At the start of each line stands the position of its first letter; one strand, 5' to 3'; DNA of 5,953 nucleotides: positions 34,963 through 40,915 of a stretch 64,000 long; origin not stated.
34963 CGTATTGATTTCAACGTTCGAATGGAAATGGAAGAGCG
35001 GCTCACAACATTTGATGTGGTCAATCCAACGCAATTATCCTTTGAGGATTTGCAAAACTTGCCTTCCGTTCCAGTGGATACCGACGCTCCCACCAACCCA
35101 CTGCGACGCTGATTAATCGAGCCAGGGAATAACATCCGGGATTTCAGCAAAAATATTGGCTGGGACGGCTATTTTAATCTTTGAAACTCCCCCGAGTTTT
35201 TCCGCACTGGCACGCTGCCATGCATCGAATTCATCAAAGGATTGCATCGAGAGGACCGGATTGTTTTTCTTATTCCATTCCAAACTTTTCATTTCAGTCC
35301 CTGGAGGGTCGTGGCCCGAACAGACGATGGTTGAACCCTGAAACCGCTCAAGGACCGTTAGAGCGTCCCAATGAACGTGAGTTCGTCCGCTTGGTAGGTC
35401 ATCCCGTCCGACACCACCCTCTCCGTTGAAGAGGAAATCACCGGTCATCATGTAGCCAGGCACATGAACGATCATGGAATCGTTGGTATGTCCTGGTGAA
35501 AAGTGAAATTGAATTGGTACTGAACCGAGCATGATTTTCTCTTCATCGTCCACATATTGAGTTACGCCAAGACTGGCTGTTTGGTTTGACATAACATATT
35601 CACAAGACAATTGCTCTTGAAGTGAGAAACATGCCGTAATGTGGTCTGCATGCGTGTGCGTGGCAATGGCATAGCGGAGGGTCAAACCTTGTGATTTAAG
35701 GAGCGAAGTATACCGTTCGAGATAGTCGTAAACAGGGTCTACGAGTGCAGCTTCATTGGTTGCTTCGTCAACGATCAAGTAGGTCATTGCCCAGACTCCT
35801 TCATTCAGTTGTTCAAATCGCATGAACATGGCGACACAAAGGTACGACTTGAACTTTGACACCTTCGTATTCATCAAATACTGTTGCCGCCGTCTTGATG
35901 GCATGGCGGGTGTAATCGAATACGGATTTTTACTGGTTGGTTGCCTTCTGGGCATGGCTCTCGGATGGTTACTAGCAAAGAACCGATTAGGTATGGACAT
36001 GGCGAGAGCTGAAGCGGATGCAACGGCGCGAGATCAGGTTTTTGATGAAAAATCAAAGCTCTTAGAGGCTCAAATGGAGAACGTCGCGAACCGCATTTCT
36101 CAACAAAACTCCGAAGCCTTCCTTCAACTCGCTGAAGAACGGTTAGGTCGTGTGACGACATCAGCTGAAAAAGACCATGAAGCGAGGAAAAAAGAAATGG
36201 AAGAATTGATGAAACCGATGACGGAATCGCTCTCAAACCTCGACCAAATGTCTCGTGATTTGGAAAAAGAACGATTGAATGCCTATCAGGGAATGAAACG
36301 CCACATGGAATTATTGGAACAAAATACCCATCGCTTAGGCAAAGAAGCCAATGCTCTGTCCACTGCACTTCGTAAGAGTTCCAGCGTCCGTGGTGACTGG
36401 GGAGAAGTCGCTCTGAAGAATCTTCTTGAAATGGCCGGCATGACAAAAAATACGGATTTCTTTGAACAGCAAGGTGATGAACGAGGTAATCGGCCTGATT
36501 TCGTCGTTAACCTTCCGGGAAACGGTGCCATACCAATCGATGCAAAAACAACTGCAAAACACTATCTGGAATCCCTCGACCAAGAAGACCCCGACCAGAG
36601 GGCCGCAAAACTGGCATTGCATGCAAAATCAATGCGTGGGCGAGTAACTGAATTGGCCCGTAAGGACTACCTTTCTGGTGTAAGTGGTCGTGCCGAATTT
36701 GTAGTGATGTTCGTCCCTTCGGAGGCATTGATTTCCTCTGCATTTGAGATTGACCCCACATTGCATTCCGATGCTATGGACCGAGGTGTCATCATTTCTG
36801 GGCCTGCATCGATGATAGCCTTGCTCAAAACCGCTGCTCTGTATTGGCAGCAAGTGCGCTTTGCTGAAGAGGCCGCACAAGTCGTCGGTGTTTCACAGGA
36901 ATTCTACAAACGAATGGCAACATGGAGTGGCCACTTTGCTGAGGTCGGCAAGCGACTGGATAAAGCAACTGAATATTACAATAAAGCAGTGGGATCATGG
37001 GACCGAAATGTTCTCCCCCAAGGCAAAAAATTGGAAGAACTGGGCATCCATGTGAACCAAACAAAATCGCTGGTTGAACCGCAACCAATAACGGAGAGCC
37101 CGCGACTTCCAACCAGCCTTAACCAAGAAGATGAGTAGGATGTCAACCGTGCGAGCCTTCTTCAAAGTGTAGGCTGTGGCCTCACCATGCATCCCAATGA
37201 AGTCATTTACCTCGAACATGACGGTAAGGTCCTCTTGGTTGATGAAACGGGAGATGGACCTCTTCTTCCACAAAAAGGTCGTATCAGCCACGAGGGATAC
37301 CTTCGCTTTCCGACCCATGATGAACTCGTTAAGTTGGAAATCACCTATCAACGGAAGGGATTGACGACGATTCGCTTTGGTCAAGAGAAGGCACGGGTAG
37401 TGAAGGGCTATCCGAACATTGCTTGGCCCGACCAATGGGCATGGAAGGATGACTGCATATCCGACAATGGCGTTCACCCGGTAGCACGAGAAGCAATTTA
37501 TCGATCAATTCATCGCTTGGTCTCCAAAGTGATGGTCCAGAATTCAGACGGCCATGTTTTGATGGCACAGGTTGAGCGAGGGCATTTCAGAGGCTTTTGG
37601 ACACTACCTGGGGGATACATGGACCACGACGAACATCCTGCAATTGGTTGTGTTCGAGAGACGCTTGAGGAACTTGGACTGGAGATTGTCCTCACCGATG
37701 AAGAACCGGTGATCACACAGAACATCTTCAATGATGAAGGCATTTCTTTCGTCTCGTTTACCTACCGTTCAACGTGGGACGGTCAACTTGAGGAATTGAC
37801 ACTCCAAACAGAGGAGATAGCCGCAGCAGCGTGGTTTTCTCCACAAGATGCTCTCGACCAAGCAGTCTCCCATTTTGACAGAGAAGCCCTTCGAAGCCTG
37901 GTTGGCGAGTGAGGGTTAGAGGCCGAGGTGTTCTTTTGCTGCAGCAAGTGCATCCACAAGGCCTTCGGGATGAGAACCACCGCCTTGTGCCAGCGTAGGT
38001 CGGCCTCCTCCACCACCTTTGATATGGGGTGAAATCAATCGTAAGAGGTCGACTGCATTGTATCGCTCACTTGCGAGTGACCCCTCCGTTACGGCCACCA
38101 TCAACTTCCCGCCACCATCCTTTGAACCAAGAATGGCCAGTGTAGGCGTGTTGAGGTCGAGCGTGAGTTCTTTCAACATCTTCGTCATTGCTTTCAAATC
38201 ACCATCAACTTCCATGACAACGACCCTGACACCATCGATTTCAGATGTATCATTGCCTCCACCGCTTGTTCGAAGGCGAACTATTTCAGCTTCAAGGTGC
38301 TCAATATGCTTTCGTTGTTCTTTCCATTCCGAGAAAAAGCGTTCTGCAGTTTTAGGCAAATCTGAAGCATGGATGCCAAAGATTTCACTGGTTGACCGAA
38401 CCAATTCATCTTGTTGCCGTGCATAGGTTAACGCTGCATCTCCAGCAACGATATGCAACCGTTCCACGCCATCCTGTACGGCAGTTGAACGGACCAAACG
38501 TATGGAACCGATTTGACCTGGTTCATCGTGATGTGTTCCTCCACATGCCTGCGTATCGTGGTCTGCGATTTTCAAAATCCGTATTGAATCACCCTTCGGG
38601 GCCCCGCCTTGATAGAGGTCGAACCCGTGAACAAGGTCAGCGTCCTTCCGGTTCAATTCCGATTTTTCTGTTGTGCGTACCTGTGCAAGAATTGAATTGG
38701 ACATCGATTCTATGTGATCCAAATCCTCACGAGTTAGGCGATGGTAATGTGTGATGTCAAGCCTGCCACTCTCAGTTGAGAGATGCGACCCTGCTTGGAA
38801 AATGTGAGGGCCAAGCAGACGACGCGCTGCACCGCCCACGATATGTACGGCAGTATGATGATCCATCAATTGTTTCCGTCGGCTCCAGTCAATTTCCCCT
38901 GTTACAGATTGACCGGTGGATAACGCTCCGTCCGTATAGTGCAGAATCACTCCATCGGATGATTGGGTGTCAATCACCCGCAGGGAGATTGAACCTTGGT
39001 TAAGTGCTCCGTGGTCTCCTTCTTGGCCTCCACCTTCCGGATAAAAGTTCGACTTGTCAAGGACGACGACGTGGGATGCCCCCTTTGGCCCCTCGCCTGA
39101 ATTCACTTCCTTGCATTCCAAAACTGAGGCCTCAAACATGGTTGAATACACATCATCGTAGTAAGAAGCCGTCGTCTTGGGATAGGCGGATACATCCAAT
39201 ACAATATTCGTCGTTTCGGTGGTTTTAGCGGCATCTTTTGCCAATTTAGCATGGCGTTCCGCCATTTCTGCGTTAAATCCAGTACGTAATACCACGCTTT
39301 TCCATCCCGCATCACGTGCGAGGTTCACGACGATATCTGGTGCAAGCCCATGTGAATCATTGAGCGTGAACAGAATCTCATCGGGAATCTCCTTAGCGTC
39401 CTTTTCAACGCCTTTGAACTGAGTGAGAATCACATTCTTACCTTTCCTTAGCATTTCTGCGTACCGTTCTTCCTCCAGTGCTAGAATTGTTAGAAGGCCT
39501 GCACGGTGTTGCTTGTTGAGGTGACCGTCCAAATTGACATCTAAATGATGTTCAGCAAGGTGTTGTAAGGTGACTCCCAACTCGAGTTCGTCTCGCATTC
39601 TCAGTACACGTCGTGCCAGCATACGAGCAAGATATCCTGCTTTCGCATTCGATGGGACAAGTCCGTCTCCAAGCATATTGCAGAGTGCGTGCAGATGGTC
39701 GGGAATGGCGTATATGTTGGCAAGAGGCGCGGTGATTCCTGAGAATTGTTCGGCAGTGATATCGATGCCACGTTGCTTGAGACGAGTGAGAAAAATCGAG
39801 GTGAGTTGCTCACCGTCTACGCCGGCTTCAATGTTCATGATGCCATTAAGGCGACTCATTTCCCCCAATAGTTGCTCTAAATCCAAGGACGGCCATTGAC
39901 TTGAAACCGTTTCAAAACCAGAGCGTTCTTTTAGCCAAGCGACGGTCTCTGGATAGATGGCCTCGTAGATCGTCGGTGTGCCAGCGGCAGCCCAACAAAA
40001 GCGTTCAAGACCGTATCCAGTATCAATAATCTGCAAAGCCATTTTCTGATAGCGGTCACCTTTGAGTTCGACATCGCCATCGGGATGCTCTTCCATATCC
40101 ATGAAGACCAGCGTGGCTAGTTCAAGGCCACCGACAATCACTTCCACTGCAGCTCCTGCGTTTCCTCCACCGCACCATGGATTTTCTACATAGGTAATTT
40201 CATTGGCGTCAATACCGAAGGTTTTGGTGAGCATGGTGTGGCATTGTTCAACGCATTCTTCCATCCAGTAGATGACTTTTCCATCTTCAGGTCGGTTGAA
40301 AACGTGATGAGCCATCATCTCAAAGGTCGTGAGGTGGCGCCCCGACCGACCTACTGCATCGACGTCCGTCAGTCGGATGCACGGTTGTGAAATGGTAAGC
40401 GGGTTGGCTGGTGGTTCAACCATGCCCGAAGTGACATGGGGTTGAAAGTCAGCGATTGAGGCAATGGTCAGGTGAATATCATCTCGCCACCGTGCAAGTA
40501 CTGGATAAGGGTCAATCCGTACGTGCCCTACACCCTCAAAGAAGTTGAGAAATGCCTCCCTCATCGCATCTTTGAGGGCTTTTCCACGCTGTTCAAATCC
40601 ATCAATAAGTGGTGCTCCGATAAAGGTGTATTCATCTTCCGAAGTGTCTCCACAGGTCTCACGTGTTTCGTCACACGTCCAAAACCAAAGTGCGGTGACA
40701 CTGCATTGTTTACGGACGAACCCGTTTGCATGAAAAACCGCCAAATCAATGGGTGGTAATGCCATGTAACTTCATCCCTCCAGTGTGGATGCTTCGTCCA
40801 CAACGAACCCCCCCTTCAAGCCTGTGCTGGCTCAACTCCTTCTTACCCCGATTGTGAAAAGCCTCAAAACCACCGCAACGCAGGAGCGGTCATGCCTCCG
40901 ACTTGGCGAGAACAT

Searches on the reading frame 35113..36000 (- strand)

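Call 75: search_protein_families(library=pfam, proteins=[window:35113-36000:-], max_evalue=0.00001)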
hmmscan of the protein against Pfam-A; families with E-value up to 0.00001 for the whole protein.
window:35113-36000:- (295 aa): 1 family
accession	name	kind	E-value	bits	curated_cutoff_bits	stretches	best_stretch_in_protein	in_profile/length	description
PF00753.33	Lactamase_B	-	3.3e-10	40.7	22.7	1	73-230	8-196/196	Metallo-beta-lactamase superfamily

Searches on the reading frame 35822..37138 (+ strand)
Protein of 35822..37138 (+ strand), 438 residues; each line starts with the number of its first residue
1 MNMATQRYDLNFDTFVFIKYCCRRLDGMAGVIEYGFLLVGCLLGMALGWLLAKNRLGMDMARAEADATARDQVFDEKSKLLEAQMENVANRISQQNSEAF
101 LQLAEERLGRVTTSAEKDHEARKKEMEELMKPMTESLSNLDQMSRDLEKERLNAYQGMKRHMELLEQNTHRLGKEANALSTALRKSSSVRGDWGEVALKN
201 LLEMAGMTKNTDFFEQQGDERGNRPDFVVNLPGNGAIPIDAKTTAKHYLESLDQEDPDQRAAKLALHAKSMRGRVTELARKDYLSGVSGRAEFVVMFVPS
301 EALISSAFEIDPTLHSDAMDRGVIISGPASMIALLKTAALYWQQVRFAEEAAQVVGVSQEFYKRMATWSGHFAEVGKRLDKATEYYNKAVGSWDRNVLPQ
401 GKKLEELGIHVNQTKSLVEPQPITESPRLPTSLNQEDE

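Call 75: search_protein_families(library=pfam, proteins=[window:35822-37138:+], max_evalue=0.00001)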
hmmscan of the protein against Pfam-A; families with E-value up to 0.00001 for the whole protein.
window:35822-37138:+ (438 aa): 1 family
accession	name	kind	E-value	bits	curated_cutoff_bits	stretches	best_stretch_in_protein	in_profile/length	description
PF02646.22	RmuC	-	2.8e-80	270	26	1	125-412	2-289/291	RmuC family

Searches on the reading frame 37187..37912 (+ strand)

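Call 75: search_protein_families(library=pfam, proteins=[window:37187-37912:+], max_evalue=0.00001)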
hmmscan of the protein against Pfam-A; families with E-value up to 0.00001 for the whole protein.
window:37187-37912:+ (241 aa): 1 family
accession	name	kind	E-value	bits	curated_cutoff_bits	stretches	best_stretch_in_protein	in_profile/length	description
PF00293.34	NUDIX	-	1e-18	68.1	21.1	1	114-236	7-132/134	NUDIX domain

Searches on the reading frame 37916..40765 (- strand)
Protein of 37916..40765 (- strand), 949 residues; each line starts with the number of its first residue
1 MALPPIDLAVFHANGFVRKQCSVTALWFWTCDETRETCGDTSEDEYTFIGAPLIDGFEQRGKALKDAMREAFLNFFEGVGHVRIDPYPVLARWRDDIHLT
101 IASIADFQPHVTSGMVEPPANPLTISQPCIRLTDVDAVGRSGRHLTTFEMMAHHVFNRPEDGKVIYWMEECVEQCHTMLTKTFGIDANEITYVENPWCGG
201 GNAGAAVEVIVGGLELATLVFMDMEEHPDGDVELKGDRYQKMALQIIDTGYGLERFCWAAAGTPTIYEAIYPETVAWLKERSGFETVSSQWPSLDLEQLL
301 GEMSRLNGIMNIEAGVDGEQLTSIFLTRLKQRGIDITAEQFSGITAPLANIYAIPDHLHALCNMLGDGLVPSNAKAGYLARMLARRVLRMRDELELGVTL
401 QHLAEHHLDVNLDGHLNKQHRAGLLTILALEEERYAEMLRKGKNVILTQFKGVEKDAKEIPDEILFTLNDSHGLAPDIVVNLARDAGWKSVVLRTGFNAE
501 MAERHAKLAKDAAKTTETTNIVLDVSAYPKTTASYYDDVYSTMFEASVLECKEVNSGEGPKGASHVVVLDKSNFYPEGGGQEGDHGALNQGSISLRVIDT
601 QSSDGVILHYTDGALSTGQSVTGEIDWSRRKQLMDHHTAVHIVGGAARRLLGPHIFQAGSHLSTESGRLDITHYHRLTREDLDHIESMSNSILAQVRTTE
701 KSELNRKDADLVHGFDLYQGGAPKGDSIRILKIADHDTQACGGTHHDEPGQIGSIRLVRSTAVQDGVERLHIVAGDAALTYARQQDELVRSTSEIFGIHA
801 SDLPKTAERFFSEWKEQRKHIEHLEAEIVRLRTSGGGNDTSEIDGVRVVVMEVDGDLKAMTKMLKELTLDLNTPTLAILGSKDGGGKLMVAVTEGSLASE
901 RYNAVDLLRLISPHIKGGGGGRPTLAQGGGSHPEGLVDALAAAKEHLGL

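Call 75: search_protein_families(library=pfam, proteins=[window:37916-40765:-], max_evalue=0.00001)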
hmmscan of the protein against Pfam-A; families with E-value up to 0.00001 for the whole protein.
window:37916-40765:- (949 aa): 3 families
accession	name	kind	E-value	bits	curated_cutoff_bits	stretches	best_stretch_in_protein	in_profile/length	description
PF01411.24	tRNA-synt_2c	-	2.1e-106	357.1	30.3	1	68-629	2-552/552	tRNA synthetases class II (A)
PF02272.25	DHHA1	-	6.7e-10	39.8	25.9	1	846-945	2-98/102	DHHA1 domain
PF07973.19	tRNA_SAD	-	1.1e-08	35.4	24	1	728-770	1-43/44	Threonyl and Alanyl tRNA synthetase second additional domain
